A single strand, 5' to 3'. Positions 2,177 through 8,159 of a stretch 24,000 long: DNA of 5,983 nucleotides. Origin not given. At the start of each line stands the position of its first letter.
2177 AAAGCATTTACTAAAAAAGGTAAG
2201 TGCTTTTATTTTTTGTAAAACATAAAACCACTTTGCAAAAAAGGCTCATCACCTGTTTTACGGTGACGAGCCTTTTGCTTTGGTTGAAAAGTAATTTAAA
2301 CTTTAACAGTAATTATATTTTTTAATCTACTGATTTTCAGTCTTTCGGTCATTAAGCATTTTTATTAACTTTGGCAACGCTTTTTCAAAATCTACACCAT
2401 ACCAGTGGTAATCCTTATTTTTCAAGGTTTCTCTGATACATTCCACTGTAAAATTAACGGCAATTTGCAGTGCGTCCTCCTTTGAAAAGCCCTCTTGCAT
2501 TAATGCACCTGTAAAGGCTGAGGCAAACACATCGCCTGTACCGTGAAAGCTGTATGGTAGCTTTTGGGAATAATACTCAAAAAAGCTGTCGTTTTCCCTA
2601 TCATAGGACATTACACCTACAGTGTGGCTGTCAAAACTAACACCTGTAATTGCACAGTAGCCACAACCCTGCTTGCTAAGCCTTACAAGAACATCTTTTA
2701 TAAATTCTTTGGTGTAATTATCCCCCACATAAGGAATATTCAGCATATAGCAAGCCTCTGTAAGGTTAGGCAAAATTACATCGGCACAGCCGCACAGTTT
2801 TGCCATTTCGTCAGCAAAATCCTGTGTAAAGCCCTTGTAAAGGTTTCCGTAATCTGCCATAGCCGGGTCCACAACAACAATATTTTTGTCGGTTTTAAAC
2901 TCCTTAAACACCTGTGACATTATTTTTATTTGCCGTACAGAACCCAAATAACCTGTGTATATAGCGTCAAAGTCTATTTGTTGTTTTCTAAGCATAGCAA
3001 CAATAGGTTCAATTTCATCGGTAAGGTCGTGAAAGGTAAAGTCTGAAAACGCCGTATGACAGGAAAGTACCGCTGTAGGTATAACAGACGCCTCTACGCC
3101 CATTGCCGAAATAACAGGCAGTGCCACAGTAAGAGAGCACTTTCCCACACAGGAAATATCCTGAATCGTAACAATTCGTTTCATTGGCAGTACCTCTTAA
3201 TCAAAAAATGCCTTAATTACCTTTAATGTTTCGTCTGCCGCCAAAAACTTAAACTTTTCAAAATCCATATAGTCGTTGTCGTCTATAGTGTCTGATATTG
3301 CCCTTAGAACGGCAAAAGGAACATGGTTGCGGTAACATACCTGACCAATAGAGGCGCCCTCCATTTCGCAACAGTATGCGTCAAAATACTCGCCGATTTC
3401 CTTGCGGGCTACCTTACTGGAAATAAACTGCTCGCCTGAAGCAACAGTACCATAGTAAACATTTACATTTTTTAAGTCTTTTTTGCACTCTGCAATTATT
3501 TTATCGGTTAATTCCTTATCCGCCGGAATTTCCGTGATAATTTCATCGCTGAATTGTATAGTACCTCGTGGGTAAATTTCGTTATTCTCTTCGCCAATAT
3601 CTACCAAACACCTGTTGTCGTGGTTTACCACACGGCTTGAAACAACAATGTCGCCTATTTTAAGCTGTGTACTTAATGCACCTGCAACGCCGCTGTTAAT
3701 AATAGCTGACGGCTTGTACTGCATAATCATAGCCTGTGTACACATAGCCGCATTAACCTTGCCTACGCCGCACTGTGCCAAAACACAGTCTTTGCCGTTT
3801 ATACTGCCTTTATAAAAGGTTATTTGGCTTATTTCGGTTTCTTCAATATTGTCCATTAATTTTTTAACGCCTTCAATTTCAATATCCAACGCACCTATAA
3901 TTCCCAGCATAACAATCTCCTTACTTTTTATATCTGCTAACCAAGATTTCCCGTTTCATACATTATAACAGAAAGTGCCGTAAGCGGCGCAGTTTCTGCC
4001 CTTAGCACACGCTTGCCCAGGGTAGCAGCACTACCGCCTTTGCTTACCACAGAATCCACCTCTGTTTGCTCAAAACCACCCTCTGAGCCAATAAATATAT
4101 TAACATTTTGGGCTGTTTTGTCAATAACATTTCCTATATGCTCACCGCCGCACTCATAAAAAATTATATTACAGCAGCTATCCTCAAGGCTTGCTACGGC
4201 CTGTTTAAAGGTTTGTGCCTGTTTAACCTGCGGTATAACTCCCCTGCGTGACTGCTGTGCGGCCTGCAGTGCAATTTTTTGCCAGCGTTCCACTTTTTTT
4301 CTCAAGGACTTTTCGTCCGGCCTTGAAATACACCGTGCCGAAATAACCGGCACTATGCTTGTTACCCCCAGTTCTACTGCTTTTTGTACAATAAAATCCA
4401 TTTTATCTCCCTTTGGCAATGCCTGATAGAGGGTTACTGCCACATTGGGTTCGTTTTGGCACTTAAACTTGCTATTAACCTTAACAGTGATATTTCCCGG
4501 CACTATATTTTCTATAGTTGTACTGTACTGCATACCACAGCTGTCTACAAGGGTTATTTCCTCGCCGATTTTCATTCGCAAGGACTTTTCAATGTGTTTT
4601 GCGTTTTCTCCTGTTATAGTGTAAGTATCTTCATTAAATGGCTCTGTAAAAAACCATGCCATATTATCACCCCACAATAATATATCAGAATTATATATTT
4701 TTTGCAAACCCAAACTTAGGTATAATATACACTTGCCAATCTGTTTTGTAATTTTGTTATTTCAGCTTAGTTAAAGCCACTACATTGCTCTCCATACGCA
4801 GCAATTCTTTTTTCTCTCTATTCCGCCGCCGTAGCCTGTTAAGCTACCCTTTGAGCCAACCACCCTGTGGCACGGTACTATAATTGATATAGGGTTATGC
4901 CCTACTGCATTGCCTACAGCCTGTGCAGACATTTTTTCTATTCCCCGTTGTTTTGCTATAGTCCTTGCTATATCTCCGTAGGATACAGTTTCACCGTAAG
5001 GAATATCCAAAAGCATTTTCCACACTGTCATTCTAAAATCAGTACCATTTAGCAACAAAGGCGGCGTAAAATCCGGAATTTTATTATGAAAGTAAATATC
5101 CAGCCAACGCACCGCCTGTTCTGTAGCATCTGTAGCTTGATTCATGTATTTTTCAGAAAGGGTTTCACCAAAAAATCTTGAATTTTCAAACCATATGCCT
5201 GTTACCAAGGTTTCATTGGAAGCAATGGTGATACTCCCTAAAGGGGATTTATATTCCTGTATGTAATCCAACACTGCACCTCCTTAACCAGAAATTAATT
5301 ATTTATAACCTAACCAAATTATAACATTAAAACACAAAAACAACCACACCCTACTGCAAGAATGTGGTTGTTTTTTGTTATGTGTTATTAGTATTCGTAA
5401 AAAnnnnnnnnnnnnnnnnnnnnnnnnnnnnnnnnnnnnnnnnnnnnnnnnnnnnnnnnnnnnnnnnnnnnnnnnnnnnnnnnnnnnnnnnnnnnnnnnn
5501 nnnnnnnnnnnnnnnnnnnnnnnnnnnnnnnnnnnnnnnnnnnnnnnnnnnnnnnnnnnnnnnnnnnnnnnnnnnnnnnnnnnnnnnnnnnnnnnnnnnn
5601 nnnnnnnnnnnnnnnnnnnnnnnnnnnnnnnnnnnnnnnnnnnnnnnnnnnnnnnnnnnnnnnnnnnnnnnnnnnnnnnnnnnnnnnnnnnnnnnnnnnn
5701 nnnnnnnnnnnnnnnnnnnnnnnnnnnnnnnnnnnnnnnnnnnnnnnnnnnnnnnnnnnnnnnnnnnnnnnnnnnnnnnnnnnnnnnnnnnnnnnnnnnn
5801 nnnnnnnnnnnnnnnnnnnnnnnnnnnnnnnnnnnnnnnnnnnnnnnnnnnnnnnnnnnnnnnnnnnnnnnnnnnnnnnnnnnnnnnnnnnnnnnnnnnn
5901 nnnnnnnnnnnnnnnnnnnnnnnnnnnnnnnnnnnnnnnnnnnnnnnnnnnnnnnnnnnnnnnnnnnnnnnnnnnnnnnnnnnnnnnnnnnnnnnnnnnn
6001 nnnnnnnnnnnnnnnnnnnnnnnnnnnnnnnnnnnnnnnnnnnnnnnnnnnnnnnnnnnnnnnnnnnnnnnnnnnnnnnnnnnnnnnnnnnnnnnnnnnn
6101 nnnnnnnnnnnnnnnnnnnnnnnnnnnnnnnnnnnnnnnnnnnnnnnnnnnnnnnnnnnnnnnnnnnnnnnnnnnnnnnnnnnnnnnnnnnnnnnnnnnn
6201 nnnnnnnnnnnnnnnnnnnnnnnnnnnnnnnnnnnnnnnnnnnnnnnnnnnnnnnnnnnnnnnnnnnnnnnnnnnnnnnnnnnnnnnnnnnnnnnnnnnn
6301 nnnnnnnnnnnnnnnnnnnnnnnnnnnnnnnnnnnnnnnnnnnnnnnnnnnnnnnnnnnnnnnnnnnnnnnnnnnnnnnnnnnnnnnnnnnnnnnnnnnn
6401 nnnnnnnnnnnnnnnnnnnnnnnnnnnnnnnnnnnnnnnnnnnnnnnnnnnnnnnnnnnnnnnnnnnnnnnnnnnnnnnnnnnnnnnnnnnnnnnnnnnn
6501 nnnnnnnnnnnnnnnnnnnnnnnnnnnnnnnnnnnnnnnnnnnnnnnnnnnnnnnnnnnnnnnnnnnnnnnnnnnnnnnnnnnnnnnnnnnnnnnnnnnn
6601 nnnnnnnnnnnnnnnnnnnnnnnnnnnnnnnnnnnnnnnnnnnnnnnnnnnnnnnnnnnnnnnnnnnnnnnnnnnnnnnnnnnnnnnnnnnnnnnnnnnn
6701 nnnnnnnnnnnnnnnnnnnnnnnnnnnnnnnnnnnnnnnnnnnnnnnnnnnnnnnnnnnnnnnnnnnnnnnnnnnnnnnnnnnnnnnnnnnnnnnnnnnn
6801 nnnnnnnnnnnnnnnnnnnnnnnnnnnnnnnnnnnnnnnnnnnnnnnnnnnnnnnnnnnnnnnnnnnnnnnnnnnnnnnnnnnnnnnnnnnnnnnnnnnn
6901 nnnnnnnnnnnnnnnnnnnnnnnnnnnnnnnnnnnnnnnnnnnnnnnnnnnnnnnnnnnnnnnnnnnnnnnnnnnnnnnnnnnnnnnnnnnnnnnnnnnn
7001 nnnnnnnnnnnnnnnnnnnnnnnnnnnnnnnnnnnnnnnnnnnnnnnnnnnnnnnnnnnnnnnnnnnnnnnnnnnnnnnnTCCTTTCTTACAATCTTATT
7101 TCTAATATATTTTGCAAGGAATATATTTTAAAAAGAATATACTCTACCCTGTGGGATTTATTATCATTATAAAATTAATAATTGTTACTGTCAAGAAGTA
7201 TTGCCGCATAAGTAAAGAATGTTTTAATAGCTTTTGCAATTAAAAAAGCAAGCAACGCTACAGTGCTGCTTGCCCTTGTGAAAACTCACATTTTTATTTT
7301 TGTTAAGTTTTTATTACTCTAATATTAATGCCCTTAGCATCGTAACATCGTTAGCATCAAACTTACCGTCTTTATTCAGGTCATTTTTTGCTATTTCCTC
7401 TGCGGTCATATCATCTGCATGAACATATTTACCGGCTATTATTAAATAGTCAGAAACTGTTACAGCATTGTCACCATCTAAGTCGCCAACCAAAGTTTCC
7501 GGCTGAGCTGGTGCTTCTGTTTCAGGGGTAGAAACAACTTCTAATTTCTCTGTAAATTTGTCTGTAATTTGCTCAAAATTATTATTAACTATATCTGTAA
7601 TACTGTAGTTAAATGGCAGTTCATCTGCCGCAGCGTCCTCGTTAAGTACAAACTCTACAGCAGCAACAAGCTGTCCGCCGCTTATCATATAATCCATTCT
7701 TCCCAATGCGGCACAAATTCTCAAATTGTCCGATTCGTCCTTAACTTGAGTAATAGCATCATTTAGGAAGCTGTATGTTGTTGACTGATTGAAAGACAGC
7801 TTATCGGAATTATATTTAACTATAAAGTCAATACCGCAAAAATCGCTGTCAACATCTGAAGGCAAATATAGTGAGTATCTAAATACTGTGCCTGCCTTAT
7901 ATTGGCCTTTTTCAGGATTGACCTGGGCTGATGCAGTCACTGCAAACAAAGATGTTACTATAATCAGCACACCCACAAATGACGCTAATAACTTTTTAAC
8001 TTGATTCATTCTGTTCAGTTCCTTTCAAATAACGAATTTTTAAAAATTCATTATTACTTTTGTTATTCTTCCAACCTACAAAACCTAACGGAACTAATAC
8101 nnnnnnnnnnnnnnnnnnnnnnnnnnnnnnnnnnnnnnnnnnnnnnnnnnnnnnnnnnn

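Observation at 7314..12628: Compact three-gene cohesin/dockerin cluster (scaffoldin, membrane-anchored cohesin, cohesin-dockerin adaptor) embedded between ilvD and galE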

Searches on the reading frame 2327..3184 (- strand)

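Call 16: search_protein_families(library=pfam, proteins=[window:2327-3184:-], max_evalue=0.001)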
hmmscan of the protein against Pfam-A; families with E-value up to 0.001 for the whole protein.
window:2327-3184:- (285 aa): 2 families
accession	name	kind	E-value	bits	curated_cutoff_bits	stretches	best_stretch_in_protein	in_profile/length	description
PF08543.17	Phos_pyr_kin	-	3.9e-19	69.5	27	1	24-259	14-241/246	Phosphomethylpyrimidine kinase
PF00294.29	PfkB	-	1.9e-07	31.1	25.8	1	114-245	164-285/302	pfkB family carbohydrate kinase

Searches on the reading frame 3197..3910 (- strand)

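Call 16: search_protein_families(library=pfam, proteins=[window:3197-3910:-], max_evalue=0.001)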
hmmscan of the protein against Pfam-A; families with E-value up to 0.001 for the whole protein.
window:3197-3910:- (237 aa): 1 family
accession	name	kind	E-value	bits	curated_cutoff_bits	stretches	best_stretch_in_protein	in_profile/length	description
PF01048.26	PNP_UDP_1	-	1.6e-49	168.8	25.1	1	2-236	2-232/233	Phosphorylase superfamily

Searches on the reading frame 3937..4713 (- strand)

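Call 16: search_protein_families(library=pfam, proteins=[window:3937-4713:-], max_evalue=0.001)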
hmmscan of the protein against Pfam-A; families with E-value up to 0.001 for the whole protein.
window:3937-4713:- (258 aa): 2 families
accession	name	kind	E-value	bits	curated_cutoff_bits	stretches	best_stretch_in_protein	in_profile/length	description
PF04452.19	Methyltrans_RNA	-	1.9e-50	171.1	23.9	1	88-251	2-165/165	RNA methyltransferase domain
PF20260.4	PUA_4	-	4.5e-06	27.1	23.9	1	33-79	1-47/48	RNA methyltransferase PUA domain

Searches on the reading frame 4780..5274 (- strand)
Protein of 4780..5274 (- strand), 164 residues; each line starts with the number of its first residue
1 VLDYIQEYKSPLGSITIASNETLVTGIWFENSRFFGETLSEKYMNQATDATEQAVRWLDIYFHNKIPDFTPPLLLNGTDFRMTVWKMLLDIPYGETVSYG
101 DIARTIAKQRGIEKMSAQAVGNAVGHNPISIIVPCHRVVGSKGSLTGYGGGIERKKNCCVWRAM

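Call 16: search_protein_families(library=pfam, proteins=[window:4780-5274:-], max_evalue=0.001)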
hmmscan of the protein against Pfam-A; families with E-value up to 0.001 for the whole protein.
window:4780-5274:- (164 aa): 2 families
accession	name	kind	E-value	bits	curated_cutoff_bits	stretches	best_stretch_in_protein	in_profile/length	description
PF01035.26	DNA_binding_1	-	8.5e-30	102.9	27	1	79-157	1-74/81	6-O-methylguanine DNA methyltransferase, DNA binding domain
PF02870.21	Methyltransf_1N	-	2.9e-08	34.5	21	1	8-73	6-69/71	6-O-methylguanine DNA methyltransferase, ribonuclease-like domain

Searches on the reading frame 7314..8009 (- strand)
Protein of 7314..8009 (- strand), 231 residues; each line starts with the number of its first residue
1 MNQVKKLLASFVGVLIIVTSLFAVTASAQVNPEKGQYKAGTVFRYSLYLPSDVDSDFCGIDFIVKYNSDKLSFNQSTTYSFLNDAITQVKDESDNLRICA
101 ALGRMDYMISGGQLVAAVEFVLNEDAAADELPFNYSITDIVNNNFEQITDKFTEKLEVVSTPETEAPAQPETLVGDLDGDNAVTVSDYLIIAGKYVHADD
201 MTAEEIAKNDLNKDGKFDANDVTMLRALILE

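Call 3: search_protein_families(library=pfam, proteins=[window:7314-8009:-], max_evalue=1)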
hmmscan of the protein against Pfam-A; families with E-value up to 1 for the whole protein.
window:7314-8009:- (231 aa): 2 families
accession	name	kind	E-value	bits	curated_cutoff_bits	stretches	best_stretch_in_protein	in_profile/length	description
PF00404.24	Dockerin_1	-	2e-07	31.5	22.9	1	175-229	2-56/57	Dockerin type I domain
PF00963.24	Cohesin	-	0.0033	18.1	24.1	1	38-130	11-109/139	Cohesin domain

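Call 4: search_protein_families(library=ncbifam, proteins=[window:7314-8009:-], max_evalue=1)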
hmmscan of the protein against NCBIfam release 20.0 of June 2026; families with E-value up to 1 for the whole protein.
window:7314-8009:- (231 aa): 1 family
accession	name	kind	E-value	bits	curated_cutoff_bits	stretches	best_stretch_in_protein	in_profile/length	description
NF049990.1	CellobisidaseCelK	equivalog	4e-05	22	1700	1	137-230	793-883/889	cellulose 1,4-beta-cellobiosidase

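Call 7: search_solved_structures(query=window:7314-8009:-, max_evalue=1)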
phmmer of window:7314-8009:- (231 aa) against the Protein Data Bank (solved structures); distinct sequences matched with E-value up to 1: 21.
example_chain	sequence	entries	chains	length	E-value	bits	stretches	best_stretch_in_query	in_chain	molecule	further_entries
2yik_A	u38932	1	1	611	7.5e-07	32.4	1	159-230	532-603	ENDOGLUCANASE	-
8zvk_A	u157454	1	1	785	0.0023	21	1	168-231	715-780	AaBgIC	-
2ccl_B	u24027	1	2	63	0.0024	20.9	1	173-230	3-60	ENDO-1,4-BETA-XYLANASE Y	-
5lxv_B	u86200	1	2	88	0.0045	20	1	172-224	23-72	Carbohydrate-binding protein WP_009985128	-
1ohz_B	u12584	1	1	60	0.015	18.3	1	174-230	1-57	ENDO-1,4-BETA-XYLANASE Y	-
2y3n_B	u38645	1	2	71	0.026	17.6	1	173-225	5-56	CELLULOSOMAL FAMILY-48 PROCESSIVE GLYCOSIDE HYDROLASE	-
3ul4_B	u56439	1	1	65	0.041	16.9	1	173-230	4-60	Cellulosome enzyme, dockerin type I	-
4fl4_A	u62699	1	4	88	0.043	16.8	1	174-228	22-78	Glycoside hydrolase family 9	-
9qf9_A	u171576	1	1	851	0.056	16.5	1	162-230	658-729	Ruminococcus bromii Amy16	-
5nrk_B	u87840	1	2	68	0.14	15.2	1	175-230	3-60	DocCel5: Type I dockerin repeat domain from A. cellulolyticus family 5 endoglucanase WP_01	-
4cj0_A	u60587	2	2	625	0.14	15.1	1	169-228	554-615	ENDOGLUCANASE D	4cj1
1clc_A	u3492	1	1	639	0.15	15.1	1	169-228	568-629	ENDOGLUCANASE CELD; EC: 3.2.1.4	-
5nrm_B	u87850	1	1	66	0.15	15.1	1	175-230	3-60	DocCel5: Type I dockerin repeat domain from A. cellulolyticus family 5 endoglucanase WP_01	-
8x39_A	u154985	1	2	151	0.15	15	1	173-229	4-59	Serine protease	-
4h0n_A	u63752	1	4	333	0.15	15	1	112-199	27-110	DNMT2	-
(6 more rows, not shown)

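Call 29: find_homologous_proteins(query=window:7314-8009:-, max_evalue=0.001)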
Query window:7314-8009:- (231 aa): 1 proteins with E <= 0.001 among 457 candidates.
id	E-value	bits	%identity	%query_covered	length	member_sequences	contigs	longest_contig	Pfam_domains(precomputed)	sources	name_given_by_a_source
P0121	4.1e-141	486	98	100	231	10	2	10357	PF00404.25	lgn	-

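Call 31: find_encoding_contigs(protein=P0121, flank=10000, max_places=6)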
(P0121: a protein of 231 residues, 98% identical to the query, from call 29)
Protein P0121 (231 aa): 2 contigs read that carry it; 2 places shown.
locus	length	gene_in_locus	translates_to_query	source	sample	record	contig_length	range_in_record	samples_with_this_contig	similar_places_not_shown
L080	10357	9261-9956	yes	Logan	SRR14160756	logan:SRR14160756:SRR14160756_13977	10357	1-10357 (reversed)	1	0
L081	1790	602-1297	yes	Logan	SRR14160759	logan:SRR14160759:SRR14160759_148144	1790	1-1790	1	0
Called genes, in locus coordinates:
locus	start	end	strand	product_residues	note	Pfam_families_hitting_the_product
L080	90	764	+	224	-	PF02463:SMC_N, PF00005:ABC_tran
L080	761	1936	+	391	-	PF02687:FtsX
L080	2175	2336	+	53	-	-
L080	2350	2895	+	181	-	PF04647:AgrB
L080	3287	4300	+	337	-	PF00106:adh_short (weak), PF01073:3Beta_HSD, PF01370:Epimerase, PF02719:Polysacc_synt_2, PF04321:RmlD_sub_bind, PF08659:KR (weak), PF13460:NAD_binding_10 (weak), PF16363:GDP_Man_Dehyd, +1 more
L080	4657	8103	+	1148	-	-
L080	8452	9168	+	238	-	PF00963:Cohesin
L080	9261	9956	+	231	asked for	PF00404:Dockerin_1 (weak)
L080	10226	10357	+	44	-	?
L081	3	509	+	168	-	?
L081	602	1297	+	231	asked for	PF00404:Dockerin_1 (weak)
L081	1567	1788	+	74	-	?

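Call 71: find_related_loci(query=window:7314-8009:-, collection=metagenome_contigs, flank=10000)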
Query window:7314-8009:- (231 aa) in metagenome_contigs; peptide patterns used: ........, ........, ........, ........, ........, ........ (x = any residue, [..] = any of these).
301 stretches matched a pattern, but none encodes a relative of the query by tblastn (E <= 1e-3).
